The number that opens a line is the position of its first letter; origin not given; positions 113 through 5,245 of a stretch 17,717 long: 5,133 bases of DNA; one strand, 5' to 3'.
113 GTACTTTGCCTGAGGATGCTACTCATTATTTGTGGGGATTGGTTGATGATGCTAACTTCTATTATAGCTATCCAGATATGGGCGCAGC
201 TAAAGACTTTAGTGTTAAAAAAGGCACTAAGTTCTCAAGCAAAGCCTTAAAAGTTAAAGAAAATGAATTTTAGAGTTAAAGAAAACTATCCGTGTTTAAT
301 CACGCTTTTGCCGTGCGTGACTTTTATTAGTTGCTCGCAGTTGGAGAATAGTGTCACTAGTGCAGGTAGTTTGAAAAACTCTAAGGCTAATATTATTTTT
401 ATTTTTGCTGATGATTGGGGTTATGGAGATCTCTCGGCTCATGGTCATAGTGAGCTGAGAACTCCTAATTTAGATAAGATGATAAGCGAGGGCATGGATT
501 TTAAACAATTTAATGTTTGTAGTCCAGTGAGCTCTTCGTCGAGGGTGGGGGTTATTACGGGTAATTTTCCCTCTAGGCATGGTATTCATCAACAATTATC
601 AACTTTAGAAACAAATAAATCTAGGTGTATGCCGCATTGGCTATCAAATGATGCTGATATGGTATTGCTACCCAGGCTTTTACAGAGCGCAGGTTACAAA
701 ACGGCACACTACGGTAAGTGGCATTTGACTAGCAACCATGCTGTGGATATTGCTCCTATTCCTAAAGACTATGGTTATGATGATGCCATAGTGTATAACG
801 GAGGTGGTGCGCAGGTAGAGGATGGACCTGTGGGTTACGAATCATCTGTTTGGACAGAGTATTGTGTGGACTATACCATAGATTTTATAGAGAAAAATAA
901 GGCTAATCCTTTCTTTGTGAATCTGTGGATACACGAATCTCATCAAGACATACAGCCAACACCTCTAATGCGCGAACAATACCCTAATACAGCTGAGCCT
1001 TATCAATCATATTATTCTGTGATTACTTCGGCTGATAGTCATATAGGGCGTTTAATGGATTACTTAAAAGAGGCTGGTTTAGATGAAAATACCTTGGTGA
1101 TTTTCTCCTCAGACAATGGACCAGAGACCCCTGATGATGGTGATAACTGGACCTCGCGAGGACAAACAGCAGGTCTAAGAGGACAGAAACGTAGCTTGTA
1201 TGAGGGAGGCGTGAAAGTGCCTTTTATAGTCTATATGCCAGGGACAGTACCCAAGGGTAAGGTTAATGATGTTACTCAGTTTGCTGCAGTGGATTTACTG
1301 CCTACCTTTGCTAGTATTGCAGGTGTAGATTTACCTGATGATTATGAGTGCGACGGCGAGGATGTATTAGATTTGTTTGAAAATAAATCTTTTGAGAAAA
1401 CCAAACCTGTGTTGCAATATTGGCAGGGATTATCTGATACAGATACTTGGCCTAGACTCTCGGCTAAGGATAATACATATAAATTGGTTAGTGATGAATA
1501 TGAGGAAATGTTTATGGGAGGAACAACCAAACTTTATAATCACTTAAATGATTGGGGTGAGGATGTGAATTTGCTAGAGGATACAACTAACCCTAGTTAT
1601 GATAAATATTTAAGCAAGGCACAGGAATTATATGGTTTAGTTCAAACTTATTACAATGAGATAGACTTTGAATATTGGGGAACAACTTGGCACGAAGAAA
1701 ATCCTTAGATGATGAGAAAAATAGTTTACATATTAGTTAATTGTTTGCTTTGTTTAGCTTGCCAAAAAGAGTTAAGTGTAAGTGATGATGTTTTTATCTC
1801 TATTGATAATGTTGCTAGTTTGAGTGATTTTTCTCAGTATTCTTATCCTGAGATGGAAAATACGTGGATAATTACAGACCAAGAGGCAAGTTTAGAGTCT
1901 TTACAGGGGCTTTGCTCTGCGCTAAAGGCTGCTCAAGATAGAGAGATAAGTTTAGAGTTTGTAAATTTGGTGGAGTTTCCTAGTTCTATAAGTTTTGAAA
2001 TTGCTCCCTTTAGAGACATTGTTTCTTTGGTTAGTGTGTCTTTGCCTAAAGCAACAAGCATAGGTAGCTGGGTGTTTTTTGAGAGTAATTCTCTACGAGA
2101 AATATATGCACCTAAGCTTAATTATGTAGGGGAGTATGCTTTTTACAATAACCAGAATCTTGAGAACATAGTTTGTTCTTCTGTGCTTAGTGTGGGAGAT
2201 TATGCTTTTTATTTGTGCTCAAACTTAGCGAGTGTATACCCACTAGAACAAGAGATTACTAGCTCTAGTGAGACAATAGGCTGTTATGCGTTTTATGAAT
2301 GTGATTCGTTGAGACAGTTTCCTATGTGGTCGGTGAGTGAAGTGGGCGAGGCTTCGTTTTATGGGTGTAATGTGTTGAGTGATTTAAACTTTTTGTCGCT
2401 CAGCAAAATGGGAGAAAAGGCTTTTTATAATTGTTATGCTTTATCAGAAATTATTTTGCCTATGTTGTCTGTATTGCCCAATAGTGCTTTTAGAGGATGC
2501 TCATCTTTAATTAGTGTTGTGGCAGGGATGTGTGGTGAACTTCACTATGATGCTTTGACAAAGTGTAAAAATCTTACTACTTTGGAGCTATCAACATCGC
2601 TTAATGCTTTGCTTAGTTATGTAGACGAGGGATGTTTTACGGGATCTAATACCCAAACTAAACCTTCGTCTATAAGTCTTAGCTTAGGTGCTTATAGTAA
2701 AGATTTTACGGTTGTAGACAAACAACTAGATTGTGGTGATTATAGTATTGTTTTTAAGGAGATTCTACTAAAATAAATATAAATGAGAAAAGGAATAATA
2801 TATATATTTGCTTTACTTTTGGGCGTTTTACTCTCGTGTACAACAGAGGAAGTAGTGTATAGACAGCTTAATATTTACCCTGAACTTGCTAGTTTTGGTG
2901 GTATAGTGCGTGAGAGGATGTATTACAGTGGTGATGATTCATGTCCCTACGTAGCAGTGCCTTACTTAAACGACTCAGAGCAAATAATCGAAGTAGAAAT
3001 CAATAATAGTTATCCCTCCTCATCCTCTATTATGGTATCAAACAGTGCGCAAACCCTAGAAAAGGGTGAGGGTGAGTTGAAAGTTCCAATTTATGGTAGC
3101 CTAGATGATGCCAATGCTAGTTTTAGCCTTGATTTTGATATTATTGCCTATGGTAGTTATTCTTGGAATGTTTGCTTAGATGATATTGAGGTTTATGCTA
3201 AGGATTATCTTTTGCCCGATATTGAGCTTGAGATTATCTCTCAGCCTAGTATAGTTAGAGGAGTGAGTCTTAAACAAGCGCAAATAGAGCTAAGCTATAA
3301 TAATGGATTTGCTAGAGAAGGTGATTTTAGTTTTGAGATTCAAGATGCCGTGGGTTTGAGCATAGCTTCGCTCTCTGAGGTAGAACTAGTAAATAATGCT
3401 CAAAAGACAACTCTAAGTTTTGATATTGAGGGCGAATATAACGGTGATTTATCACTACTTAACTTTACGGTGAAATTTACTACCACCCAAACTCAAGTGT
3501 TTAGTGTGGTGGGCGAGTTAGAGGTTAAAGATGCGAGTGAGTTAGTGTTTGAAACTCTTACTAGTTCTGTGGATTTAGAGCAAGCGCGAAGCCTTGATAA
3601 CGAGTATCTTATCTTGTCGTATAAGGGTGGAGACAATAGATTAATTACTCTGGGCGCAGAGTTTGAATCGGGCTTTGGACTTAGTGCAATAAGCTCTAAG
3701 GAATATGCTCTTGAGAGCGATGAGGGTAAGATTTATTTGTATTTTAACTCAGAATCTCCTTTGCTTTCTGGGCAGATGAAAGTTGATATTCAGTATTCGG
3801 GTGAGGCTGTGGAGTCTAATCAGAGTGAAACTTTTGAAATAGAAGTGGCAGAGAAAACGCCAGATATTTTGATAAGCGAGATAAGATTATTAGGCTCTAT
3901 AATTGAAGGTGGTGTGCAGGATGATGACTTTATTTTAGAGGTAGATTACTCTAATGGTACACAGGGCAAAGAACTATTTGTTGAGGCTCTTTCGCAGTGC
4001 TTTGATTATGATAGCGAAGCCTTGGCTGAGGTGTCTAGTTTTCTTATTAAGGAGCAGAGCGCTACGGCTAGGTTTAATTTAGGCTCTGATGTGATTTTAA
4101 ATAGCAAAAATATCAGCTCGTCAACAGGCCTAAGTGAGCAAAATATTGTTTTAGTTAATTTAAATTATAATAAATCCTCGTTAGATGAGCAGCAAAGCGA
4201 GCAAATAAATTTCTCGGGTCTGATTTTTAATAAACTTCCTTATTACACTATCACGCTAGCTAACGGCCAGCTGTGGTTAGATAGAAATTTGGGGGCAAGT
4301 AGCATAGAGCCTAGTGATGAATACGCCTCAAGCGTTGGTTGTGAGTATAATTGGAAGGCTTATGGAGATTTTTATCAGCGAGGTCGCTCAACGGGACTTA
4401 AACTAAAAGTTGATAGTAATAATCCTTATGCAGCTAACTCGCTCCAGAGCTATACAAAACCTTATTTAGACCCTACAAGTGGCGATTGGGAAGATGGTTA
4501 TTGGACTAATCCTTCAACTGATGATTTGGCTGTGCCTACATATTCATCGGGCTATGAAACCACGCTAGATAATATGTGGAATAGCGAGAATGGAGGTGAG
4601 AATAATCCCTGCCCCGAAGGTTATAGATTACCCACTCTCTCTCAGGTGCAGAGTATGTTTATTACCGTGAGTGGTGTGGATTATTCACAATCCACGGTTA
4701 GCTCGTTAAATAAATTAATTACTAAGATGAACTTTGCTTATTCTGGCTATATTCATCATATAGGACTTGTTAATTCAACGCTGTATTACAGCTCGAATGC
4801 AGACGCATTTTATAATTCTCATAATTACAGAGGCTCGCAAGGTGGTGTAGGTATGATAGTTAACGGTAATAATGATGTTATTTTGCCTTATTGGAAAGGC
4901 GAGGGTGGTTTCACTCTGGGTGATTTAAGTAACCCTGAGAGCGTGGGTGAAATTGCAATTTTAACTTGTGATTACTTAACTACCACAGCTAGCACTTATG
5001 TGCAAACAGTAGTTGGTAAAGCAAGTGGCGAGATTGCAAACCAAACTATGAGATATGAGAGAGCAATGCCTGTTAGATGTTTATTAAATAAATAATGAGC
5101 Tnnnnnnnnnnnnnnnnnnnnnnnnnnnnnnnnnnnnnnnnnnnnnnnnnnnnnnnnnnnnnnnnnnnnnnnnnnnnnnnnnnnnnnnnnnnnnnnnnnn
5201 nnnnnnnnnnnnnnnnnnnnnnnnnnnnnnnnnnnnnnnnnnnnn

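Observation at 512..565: Sulfatase with a proline-less FGly motif (S-S-S-S-R instead of C/S-x-P-x-R)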

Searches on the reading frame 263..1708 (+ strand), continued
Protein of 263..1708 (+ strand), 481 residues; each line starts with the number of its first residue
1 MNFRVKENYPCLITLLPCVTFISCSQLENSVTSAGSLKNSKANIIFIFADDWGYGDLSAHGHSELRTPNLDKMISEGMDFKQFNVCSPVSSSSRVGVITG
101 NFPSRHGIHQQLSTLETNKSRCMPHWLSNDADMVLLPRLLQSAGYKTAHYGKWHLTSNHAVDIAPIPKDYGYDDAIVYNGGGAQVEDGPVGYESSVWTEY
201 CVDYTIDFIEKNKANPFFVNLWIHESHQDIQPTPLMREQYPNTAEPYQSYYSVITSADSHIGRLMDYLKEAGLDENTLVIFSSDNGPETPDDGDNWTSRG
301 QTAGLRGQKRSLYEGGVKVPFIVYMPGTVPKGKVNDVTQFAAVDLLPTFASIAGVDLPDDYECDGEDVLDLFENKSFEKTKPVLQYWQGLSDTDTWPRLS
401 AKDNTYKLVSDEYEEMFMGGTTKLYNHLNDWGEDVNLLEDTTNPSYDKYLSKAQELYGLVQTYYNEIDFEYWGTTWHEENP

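Call 49: predict_structure(alignment_id=A1)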
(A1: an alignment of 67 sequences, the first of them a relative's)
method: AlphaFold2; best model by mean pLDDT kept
length: 481 residues; sequences in the alignment: 67
mean_pLDDT: 90.2   pTM: 0.89
mean pLDDT of the five models: 90.2, 90.2, 89.5, 89.3, 88.6
residues with pLDDT >= 90: 382; 70-90: 44; 50-70: 27; < 50: 28
segments of 3 or more residues with pLDDT < 50: 1-3, 14-16, 25-32, 474-481
pLDDT, mean of each block of 10 residues (from residue 1): 48 51 49 77 98 96 96 98 96 96 95 90 90 96 98 81 88 95 94 95 99 98 85 96 96 97 99 98 95 90 96 98 97 98 99 98 98 97 93 92 98 68 97 97 97 97 88 47 36
secondary structure, 60 per line:
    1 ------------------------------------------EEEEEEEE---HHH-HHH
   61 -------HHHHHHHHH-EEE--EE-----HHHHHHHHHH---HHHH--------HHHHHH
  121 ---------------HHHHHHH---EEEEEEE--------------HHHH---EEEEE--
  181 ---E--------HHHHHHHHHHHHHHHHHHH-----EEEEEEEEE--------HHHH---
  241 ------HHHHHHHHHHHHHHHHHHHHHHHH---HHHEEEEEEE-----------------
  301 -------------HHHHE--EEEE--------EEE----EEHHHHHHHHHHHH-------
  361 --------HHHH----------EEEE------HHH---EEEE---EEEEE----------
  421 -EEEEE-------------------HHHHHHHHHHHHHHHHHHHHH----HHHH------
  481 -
elements in order: E43-50 H68-76 E78-80 H90-99 H103-106 H115-120 H136-142 E146-152 H167-170 E174-178 H193-211 E217-225 H234-237 H247-270 E277-283 H314-317 E321-324 E333-335 H342-353 H369-372 E383-386 E399-402 E406-410 E422-426 H446-466 H471-474

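Call 51: fold_search(model_id=the predicted structure, library=pdb)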
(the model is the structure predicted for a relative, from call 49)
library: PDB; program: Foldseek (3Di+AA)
matches with E <= 10: 828; with E <= 0.001: 479
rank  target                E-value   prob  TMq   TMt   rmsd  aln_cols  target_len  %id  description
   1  3ed4_D                3.1e-34  1.00  0.75  0.76   4.8       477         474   26  Crystal structure of putative arylsulfatase from escherichia coli (released 2008-09-16)
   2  7stt                  1.9e-33  1.00  0.73  0.79   4.1       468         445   27  Crystal structure of sulfatase from Pedobacter yulinensis (released 2022-01-26)
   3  3ed4_A                2.6e-33  1.00  0.75  0.77   4.7       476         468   26  Crystal structure of putative arylsulfatase from escherichia coli (released 2008-09-16)
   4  3ed4_C                3.9e-33  1.00  0.75  0.77   4.7       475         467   26  Crystal structure of putative arylsulfatase from escherichia coli (released 2008-09-16)
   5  7stv                  5.5e-33  1.00  0.73  0.80   4.0       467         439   28  Crystal structure of sulfatase from Pedobacter yulinensis (released 2022-01-26)
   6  6psm_C                6.2e-33  1.00  0.70  0.75   4.6       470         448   26  Crystal structure of PsS1_19B C77S in complex with kappa-neocarrabiose (released 2019-09-25)
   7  6psm_D                7.0e-33  1.00  0.70  0.75   5.0       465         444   27  Crystal structure of PsS1_19B C77S in complex with kappa-neocarrabiose (released 2019-09-25)
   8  6psm_A                1.5e-32  1.00  0.70  0.75   4.4       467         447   27  Crystal structure of PsS1_19B C77S in complex with kappa-neocarrabiose (released 2019-09-25)
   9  6psm_F                1.6e-32  1.00  0.70  0.75   5.1       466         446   26  Crystal structure of PsS1_19B C77S in complex with kappa-neocarrabiose (released 2019-09-25)
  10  9fo1                  2.3e-32  1.00  0.72  0.77   3.8       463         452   24  Family S1_16 sulfatase from metagenomic dataset AMOR (released 2025-01-22)
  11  3ed4_B                3.0e-32  1.00  0.75  0.76   4.8       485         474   26  Crystal structure of putative arylsulfatase from escherichia coli (released 2008-09-16)
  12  6prm_A                6.5e-32  1.00  0.71  0.76   4.7       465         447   26  Crystal structure of apo PsS1_19B (released 2019-09-25)
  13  6prm_D                3.6e-31  1.00  0.71  0.76   4.7       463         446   26  Crystal structure of apo PsS1_19B (released 2019-09-25)
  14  9hh4_C                9.1e-31  1.00  0.71  0.74   4.3       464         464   23  Crystal structure of the family S1_19 carrageenan sulfatase ZgCgsA from Zobellia galactanivorans in complex with hybri (released 2025-06-04)
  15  6b0j_B                9.7e-31  1.00  0.71  0.75   4.0       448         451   24  Crystal structure of Ps i-CgsB in complex with k-i-k-neocarrahexaose (released 2018-03-14)
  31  7an1_AAA              3.9e-28  1.00  0.68  0.68   5.2       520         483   25  A single sulfatase is required for metabolism of colonic mucin O-glycans and intestinal colonization by a symbiotic  (released 2021-10-27)
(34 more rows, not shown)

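Call 55: find_related_loci(query=A2, collection=genome_contigs, flank=6000)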
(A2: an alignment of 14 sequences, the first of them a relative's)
Query A2 (481 aa) in genome_contigs; peptide patterns used: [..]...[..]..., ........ (x = any residue, [..] = any of these).
599 stretches matched a pattern (row limit reached: there are more); 584 encode a relative of the query (tblastn E <= 1e-3); the best 80 are kept; 80 distinct loci.
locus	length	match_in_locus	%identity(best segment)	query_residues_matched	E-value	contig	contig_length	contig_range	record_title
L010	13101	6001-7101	53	41-412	3e-128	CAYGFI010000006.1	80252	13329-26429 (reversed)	MAG TPA_asm: uncultured Chitinophaga sp. isolate ERP113451_co1_21 genome assembly, contig: NODE_184_length_80252_cov_19.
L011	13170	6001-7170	47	18-409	3e-118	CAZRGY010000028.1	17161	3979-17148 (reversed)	MAG TPA_asm: uncultured Verrucomicrobiota bacterium isolate SRP319275_co1_7 genome assembly, contig: NODE_3644_length_17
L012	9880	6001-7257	44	38-467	2e-116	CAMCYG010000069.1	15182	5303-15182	MAG: Victivallis vadensis isolate MiH-14oct19-130 genome assembly, contig: MiH-14oct19-C8094, whole genome shotgun seque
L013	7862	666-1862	46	11-409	3e-114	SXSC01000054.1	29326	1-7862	MAG: Opitutaceae bacterium isolate F1-140-MAGs074 F1-140__c87172, whole genome shotgun sequence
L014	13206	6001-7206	45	43-442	7e-114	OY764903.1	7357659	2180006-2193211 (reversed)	MAG: Bryobacteraceae bacterium isolate d7944118-f527-4ba8-a886-cdd3ae4bc3f8 genome assembly, chromosome: 1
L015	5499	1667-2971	42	40-467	1e-113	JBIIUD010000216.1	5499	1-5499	MAG: Verrucomicrobiaceae bacterium isolate ME2004-08-06_3300043437_group2_bin2 Rohwer_bin2790_scaffold_20661_c1, whole g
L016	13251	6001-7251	44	33-452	5e-113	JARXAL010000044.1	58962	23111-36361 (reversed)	MAG: Verrucomicrobiaceae bacterium isolate D15.bin.11 k141_114840, whole genome shotgun sequence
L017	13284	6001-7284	44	36-452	5e-113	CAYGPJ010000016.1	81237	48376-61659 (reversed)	MAG TPA_asm: uncultured Blastochloridaceae bacterium isolate ERP117304_co3_204 genome assembly, contig: NODE_422_length_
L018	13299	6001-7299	43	14-452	1e-112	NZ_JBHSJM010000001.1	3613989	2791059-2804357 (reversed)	Rubritalea spongiae strain KCTC 12906 tig00000001, whole genome shotgun sequence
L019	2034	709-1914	46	12-409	1e-119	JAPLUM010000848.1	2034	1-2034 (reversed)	MAG: Verrucomicrobia bacterium isolate LacPavin_0920_WC57_MAG_55_7 LacPavin_0920_WC57_scaffold_912029, whole genome shot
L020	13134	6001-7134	47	31-409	4e-112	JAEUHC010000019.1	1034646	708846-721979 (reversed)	MAG: Opitutaceae bacterium isolate new MAG-7 k141_1300164, whole genome shotgun sequence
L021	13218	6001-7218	46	34-440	3e-112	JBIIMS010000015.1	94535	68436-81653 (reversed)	MAG: Gemmataceae bacterium isolate ME2002-07-17pf_3300034102_group1_bin49 Rohwer_bin1629_scaffold_61_c1, whole genome sh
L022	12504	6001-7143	47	33-409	7e-112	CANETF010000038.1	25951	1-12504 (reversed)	MAG: Verrucomicrobiaceae bacterium isolate CE-Jul18-43 genome assembly, contig: CE-Jul18-C1094, whole genome shotgun seq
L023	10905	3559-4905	40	8-453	8e-112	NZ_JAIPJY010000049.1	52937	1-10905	MAG: Prosthecobacter sp. isolate Tobar12.5m-G46 Tobar12-5m-C472, whole genome shotgun sequence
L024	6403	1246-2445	46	40-440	2e-111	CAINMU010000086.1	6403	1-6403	MAG: uncultured Opitutae bacterium isolate Ja_bin-5246 genome assembly, contig: bin-5246:086/152, whole genome shotgun s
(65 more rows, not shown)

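Call 61: find_encoding_contigs(protein=P0003, flank=3000, max_places=1)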
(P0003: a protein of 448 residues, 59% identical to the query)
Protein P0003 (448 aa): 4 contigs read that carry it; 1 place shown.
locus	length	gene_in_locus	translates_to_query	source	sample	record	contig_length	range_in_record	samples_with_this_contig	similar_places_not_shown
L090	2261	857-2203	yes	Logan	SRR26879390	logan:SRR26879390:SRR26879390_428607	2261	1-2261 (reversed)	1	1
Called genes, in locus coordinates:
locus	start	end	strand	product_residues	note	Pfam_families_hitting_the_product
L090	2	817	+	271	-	?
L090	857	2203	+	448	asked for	PF00884:Sulfatase, PF01663:Phosphodiest, PF16347:SGSH_C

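Call 62: find_encoding_contigs(protein=P0014, flank=5000, max_places=1)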
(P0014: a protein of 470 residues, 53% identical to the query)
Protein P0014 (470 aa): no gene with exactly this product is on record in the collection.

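Call 63: find_encoding_contigs(protein=P0006, flank=5000, max_places=1)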
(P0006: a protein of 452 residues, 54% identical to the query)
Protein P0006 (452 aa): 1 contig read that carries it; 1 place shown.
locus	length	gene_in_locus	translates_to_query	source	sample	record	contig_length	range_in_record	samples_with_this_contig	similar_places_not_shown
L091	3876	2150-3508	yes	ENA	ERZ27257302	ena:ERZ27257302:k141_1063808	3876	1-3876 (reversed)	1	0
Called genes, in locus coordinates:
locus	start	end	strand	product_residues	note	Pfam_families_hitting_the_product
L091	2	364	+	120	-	?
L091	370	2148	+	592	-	PF00884:Sulfatase, PF16347:SGSH_C (faint)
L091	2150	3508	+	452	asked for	PF00884:Sulfatase, PF01663:Phosphodiest, PF16347:SGSH_C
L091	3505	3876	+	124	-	?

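Call 64: find_encoding_contigs(protein=P0008, flank=5000, max_places=1)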
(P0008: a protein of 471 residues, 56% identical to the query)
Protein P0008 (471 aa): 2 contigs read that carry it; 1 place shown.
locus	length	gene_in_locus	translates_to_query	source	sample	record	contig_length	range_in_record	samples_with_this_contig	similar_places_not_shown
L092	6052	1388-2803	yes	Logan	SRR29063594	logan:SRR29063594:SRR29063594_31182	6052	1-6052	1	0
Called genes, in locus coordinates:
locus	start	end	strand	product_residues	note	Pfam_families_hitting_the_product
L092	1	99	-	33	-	?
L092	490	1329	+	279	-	PF00135:COesterase, PF20434:BD-FAE, PF07859:Abhydrolase_3, PF00326:Peptidase_S9 (faint), PF01738:DLH (weak), PF07859:Abhydrolase_3 (weak)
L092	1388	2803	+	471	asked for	PF00884:Sulfatase, PF01663:Phosphodiest, PF16347:SGSH_C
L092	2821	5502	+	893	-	PF02837:Glyco_hydro_2_N, PF22666:Glyco_hydro_2_N2 (weak), PF00703:Glyco_hydro_2, PF02836:Glyco_hydro_2_C, PF16355:DUF4982, PF11721:Malectin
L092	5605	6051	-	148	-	?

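Call 67: search_protein_families(library=ncbifam, proteins=[window:263-1708:+], max_evalue=0.001)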
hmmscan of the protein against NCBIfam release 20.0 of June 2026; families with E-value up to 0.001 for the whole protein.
window:263-1708:+ (481 aa): 6 families
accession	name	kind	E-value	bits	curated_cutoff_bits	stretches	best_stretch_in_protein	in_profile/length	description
NF010322.0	PRK13759.1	equivalog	3.9e-34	118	481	2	248-441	268-440/486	arylsulfatase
TIGR03417.1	chol_sulfatase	equivalog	7.3e-26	91.1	433.45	2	246-443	251-425/500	choline-sulfatase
NF045661.1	HdlasePehA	equivalog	5.6e-20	71.4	900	2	249-386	283-406/506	phosphoric/sulfuric ester hydrolase PehA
NF052527.1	Mn_arylsulf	exception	2.5e-15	56.3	850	1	249-374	266-377/479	manganese-dependent arylsulfatase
NF053595.1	LptchSynLtaSGpos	equivalog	0.0003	19.5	970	1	245-369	425-541/626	lipoteichoic acid synthase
NF038282.1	LapC_YejM_PbgA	exception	0.00059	18.2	825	0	243-343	410-492/584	LPS biosynthesis-modulating metalloenzyme YejM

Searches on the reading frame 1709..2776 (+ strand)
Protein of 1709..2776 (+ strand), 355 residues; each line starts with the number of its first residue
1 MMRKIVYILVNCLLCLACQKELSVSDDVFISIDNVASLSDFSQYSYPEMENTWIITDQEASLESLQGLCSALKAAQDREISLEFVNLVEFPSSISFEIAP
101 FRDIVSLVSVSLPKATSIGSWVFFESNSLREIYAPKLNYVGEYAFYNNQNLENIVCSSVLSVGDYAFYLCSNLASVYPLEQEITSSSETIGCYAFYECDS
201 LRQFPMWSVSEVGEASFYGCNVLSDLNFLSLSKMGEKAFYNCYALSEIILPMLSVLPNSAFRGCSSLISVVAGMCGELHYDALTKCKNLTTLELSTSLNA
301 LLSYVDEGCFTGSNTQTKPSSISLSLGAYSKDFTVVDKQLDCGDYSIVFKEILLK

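Call 5: search_protein_families(library=pfam, proteins=[window:1709-2776:+], max_evalue=0.001)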
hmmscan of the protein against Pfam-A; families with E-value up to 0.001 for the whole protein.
window:1709-2776:+ (355 aa): 1 family
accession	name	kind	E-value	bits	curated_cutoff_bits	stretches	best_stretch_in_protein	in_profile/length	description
PF13306.12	LRR_5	-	2.3e-33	115.3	27.7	2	189-309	2-123/127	BspA type Leucine rich repeat region (6 copies)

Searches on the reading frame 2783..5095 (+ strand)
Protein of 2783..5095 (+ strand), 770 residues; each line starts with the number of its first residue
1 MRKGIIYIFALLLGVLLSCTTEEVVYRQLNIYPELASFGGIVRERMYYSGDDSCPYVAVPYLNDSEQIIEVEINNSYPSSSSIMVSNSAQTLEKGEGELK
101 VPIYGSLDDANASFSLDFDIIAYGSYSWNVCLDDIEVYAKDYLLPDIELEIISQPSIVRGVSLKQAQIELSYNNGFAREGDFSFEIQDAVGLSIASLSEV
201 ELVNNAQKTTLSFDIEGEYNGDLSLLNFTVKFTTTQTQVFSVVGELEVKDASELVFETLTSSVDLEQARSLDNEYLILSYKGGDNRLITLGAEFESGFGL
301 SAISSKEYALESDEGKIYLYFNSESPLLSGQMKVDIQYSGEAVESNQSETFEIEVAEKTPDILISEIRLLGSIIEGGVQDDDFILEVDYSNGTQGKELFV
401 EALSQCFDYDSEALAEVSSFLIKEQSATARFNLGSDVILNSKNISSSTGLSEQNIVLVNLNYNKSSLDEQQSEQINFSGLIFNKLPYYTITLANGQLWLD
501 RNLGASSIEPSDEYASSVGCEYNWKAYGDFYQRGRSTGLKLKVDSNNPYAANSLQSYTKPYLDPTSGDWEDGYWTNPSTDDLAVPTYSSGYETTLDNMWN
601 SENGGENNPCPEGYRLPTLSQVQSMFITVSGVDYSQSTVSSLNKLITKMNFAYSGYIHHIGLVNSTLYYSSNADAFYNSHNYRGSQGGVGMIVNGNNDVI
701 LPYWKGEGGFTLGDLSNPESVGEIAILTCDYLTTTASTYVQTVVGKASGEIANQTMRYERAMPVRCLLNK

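Call 5: search_protein_families(library=pfam, proteins=[window:2783-5095:+], max_evalue=0.001)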
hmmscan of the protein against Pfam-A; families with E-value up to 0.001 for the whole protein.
window:2783-5095:+ (770 aa): 0 families

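Call 67: search_protein_families(library=ncbifam, proteins=[window:2783-5095:+], max_evalue=0.001)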
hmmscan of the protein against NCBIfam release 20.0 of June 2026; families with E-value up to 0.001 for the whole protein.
window:2783-5095:+ (770 aa): 1 family
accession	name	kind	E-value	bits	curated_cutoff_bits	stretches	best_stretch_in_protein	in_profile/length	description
TIGR02145.1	Fib_succ_major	domain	0.00055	20.7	41.65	0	488-694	11-152/176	FISUMP domain-containing protein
